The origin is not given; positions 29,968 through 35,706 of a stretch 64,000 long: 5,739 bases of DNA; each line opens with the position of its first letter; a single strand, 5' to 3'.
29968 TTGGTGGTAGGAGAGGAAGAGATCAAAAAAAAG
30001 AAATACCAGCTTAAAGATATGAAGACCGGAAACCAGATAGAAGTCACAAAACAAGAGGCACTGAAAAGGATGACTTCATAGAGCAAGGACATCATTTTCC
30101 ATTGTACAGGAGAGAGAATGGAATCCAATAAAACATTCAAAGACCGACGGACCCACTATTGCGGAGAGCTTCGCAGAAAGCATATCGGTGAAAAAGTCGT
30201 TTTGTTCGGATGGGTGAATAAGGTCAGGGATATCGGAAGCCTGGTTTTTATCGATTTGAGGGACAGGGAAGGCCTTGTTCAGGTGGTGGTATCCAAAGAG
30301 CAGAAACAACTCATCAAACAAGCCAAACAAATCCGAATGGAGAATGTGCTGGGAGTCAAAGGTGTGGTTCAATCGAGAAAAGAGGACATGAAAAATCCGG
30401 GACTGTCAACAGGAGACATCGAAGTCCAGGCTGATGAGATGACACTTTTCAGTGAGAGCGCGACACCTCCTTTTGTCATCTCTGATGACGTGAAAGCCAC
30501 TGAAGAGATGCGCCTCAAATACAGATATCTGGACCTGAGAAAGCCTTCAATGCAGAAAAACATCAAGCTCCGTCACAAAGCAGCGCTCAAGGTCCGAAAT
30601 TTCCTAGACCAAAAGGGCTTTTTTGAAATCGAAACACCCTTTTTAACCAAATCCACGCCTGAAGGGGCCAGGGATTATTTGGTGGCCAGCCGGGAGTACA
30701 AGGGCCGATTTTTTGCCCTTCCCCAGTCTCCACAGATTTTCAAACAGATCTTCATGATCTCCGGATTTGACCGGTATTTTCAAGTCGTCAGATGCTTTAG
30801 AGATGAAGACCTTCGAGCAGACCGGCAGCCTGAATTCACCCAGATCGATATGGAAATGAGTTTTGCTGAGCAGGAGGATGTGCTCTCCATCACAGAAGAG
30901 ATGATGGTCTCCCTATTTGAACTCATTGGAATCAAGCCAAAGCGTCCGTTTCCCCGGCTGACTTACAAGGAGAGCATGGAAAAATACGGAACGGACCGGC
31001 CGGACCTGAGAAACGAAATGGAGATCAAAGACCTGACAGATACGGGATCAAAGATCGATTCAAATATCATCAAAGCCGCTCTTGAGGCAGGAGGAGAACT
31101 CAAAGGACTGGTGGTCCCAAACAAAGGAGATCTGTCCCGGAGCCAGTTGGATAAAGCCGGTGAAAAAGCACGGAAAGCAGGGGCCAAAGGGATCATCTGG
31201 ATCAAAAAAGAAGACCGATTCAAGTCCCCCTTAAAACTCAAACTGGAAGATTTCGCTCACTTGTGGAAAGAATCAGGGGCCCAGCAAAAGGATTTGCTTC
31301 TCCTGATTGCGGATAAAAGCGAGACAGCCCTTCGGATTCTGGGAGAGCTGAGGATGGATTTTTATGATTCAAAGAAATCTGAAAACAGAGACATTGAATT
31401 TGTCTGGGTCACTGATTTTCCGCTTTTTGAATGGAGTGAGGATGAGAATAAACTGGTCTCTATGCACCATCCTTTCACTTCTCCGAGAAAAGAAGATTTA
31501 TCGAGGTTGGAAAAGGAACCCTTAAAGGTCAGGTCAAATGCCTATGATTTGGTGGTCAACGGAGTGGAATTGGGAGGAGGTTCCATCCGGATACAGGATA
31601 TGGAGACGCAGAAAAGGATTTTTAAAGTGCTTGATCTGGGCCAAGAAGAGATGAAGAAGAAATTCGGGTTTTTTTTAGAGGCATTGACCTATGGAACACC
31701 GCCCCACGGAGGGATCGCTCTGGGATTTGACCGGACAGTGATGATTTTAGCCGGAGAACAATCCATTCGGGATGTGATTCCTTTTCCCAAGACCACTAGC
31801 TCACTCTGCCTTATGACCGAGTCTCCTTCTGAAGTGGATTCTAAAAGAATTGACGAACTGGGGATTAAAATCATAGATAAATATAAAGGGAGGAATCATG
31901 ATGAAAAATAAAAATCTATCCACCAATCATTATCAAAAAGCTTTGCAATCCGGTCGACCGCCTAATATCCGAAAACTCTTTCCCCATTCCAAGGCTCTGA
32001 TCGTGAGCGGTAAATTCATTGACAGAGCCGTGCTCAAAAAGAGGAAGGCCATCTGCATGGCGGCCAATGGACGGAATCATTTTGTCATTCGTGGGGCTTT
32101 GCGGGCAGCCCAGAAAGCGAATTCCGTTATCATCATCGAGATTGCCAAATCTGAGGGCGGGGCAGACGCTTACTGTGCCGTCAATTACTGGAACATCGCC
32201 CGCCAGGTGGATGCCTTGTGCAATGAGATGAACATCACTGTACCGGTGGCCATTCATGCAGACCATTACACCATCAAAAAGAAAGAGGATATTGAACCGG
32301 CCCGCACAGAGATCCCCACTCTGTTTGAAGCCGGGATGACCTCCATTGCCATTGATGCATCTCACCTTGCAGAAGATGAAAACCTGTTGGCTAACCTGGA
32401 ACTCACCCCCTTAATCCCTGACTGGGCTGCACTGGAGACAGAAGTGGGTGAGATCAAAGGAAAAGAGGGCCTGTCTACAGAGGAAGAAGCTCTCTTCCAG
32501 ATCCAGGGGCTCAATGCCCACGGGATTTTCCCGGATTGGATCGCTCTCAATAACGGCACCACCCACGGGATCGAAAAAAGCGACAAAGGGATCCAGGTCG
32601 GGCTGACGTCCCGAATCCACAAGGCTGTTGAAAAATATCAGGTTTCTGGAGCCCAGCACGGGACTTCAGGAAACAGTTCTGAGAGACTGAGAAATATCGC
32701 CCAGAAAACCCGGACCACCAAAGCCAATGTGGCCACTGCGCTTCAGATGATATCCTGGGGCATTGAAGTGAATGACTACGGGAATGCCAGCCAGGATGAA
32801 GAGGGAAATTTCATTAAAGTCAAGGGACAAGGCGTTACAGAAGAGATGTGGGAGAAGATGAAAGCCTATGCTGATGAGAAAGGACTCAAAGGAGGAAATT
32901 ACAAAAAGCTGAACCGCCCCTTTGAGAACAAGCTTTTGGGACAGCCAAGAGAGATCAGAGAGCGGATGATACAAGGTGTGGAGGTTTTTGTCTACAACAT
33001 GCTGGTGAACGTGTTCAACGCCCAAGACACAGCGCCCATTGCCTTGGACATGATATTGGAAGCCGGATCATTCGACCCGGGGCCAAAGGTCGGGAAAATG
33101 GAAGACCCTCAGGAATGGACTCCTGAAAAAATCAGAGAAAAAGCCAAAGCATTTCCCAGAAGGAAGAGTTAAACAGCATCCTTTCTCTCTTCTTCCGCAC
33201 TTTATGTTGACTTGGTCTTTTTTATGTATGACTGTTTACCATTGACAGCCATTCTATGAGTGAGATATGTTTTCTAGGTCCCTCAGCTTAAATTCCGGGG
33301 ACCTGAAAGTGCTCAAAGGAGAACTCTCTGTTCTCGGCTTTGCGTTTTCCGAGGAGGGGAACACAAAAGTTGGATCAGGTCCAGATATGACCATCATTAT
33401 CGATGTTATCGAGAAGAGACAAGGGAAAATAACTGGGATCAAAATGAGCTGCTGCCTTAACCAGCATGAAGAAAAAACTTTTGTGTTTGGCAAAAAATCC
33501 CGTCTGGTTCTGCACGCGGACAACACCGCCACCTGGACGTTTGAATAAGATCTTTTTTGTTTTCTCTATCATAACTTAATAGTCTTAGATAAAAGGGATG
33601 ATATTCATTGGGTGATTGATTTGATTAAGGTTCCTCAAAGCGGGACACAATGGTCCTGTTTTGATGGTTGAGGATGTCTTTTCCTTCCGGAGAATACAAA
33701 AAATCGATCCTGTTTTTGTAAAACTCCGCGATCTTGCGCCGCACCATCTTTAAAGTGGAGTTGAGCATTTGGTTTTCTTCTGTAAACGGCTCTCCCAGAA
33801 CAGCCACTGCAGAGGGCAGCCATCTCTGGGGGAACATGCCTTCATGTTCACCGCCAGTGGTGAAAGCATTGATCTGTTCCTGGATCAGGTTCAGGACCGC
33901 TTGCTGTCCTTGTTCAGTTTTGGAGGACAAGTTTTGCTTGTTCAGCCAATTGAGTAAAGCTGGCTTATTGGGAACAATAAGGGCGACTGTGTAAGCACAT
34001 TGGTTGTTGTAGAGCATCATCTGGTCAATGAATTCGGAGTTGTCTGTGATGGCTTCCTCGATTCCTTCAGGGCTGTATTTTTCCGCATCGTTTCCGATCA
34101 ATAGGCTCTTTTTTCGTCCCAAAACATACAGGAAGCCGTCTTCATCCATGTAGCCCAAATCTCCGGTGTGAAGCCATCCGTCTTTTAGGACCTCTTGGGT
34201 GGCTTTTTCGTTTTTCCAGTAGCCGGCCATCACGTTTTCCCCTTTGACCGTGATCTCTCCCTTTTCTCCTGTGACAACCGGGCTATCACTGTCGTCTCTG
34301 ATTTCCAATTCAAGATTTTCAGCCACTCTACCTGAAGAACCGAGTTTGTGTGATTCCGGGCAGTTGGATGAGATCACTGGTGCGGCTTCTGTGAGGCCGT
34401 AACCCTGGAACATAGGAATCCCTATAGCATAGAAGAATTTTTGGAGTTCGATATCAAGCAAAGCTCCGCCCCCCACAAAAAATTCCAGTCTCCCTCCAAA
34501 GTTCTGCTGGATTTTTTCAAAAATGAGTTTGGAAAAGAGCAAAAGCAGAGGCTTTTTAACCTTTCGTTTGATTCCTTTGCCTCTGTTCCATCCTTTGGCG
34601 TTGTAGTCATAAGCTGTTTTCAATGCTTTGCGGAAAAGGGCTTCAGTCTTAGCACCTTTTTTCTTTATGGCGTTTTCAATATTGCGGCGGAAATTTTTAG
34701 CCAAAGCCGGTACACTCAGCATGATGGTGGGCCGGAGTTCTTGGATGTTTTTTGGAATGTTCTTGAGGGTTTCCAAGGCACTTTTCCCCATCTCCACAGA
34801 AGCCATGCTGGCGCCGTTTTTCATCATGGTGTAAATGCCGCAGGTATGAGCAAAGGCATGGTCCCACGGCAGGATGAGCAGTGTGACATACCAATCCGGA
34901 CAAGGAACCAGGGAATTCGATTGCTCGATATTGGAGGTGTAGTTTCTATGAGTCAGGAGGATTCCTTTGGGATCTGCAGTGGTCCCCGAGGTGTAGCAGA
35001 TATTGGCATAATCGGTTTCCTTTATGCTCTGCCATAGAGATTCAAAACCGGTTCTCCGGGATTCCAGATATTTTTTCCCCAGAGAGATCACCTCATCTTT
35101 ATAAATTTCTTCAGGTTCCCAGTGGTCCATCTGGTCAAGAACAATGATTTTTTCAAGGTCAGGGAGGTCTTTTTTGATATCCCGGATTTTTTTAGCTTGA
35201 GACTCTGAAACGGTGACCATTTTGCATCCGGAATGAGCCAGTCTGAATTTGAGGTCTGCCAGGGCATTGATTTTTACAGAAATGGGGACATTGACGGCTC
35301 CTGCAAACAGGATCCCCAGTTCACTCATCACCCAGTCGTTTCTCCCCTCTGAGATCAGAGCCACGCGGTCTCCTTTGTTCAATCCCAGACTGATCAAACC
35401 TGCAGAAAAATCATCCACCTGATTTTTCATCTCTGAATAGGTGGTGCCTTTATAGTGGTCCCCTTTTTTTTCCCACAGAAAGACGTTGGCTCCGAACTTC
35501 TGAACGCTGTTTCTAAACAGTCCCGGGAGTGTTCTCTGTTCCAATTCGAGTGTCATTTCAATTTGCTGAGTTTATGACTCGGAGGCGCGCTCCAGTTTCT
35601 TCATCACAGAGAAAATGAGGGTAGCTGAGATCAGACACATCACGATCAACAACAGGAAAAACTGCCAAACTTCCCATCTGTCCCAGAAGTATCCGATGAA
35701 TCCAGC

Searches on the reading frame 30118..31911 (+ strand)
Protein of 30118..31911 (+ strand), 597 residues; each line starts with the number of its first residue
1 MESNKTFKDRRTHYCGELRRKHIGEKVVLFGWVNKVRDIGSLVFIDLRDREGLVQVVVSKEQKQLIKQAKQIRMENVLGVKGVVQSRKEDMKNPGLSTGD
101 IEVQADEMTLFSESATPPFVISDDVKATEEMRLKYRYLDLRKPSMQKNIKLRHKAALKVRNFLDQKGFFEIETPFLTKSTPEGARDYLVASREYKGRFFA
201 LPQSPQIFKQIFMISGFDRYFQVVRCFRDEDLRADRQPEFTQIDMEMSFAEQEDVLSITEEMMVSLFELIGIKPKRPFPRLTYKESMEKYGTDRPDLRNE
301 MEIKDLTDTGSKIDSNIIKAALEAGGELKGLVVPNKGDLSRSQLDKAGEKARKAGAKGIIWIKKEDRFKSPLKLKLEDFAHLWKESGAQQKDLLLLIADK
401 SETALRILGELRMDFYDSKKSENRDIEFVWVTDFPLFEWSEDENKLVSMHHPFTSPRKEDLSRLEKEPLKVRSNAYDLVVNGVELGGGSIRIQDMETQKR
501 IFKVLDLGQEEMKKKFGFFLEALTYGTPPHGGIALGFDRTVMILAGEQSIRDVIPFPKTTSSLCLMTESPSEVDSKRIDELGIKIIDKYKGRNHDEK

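Call 47: search_protein_families(library=pfam, proteins=[window:30118-31911:+], max_evalue=0.00001)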
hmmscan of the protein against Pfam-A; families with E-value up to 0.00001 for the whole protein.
window:30118-31911:+ (597 aa): 3 families
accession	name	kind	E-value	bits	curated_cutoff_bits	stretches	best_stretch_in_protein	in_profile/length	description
PF00152.25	tRNA-synt_2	-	2e-124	415.1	25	1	129-559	2-307/308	tRNA synthetases class II (D, K and N)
PF02938.19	GAD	-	2.2e-15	57.1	23.4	1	318-408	1-95/95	GAD domain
PF01336.31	tRNA_anti-codon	-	8.8e-15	54.9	27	1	27-110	1-74/75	OB-fold nucleic acid binding domain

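Call 49: find_homologous_proteins(query=window:30118-31911:+, max_evalue=1e-50)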
Query window:30118-31911:+ (597 aa): 8000 proteins with E <= 1e-50 among 8000 candidates; the best 120 are listed.
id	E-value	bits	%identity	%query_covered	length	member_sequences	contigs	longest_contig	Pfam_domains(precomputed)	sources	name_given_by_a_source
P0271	0.0e+0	1330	100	100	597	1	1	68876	PF01336.32,PF02938.20,PF00152.26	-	-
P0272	0.0e+0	1060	78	100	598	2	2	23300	PF01336.32,PF02938.20,PF00152.26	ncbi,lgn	-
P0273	0.0e+0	1037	77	98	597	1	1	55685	PF01336.32,PF02938.20,PF00152.26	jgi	-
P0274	0.0e+0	1015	74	100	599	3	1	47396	PF01336.32,PF02938.20,PF00152.26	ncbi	-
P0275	0.0e+0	1013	74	100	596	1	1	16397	PF01336.32,PF02938.20,PF00152.26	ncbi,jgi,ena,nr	ncbi:MAG TPA: aspartate--tRNA ligase [Acidobacteriota bacterium]|nr:aspartate--tRNA ligase [Acidobac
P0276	0.0e+0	1011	74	100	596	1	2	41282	PF01336.32,PF02938.20,PF00152.26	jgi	jgi:aspartyl-tRNA synthetase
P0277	4.8e-298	1008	74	100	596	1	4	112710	PF01336.32,PF02938.20,PF00152.26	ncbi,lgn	ncbi:MAG: aspartate--tRNA ligase [Candidatus Aminicenantes bacterium]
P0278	3.7e-297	1005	74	100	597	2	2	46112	PF01336.32,PF02938.20,PF00152.26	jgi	jgi:aspartyl-tRNA synthetase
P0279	4.8e-297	1005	73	100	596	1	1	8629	PF01336.32,PF02938.20,PF00152.26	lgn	-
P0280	9.6e-297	1004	73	100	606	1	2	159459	PF01336.32,PF02938.20,PF00152.26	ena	-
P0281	9.6e-297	1004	73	100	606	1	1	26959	PF01336.32,PF02938.20,PF00152.26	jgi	-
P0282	2.1e-296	1002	74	100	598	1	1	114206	PF01336.32,PF02938.20,PF00152.26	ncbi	ncbi:MAG: aspartate--tRNA ligase [Acidobacteriota bacterium]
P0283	2.9e-296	1002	73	100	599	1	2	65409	PF01336.32,PF02938.20,PF00152.26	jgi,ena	-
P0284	3.6e-296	1002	74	100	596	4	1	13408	PF01336.32,PF02938.20,PF00152.26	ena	-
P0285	5.5e-296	1001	73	100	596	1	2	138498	PF01336.32,PF02938.20,PF00152.26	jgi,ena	-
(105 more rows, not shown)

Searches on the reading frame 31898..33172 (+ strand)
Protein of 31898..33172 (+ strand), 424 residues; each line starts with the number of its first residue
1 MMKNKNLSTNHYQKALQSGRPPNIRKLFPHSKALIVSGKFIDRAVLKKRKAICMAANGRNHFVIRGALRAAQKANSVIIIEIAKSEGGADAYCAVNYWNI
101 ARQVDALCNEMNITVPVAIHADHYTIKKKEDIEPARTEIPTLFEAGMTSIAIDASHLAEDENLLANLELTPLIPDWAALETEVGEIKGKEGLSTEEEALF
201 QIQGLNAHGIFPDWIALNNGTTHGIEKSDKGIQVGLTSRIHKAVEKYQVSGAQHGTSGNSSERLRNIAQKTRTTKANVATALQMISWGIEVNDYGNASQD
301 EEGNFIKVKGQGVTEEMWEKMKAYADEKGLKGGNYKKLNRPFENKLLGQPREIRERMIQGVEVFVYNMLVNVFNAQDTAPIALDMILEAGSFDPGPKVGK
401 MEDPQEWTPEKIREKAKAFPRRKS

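Call 47: search_protein_families(library=pfam, proteins=[window:31898-33172:+], max_evalue=0.00001)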
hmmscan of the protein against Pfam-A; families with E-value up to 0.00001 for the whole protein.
window:31898-33172:+ (424 aa): 1 family
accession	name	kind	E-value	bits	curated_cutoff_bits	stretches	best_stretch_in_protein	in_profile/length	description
PF01116.26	F_bP_aldolase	-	2.2e-26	93.5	25.5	1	47-323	11-271/277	Fructose-bisphosphate aldolase class-II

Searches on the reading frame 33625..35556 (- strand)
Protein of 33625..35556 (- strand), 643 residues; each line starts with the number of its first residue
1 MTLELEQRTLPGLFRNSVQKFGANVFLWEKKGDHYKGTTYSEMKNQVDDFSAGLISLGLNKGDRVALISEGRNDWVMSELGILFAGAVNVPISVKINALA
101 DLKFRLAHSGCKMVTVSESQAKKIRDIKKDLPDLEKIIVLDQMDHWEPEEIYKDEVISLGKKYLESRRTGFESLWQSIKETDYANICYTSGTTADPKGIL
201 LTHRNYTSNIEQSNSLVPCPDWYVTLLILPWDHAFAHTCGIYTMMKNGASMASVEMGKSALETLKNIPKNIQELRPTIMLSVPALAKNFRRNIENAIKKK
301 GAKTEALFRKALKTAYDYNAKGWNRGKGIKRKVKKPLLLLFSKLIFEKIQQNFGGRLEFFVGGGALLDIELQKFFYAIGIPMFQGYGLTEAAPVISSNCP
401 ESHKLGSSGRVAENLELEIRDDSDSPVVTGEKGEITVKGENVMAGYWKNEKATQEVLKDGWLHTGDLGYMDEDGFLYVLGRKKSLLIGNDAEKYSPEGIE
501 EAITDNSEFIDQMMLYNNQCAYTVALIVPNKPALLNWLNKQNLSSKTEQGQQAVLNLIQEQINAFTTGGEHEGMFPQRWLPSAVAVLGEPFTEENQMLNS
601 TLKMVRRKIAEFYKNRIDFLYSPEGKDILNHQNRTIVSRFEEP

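Call 47: search_protein_families(library=pfam, proteins=[window:33625-35556:-], max_evalue=0.00001)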
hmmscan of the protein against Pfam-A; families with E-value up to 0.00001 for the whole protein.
window:33625-35556:- (643 aa): 1 family
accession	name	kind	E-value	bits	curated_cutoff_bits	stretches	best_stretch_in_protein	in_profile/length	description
PF00501.34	AMP-binding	-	2e-72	244.6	29.9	1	15-447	2-384/384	AMP-binding enzyme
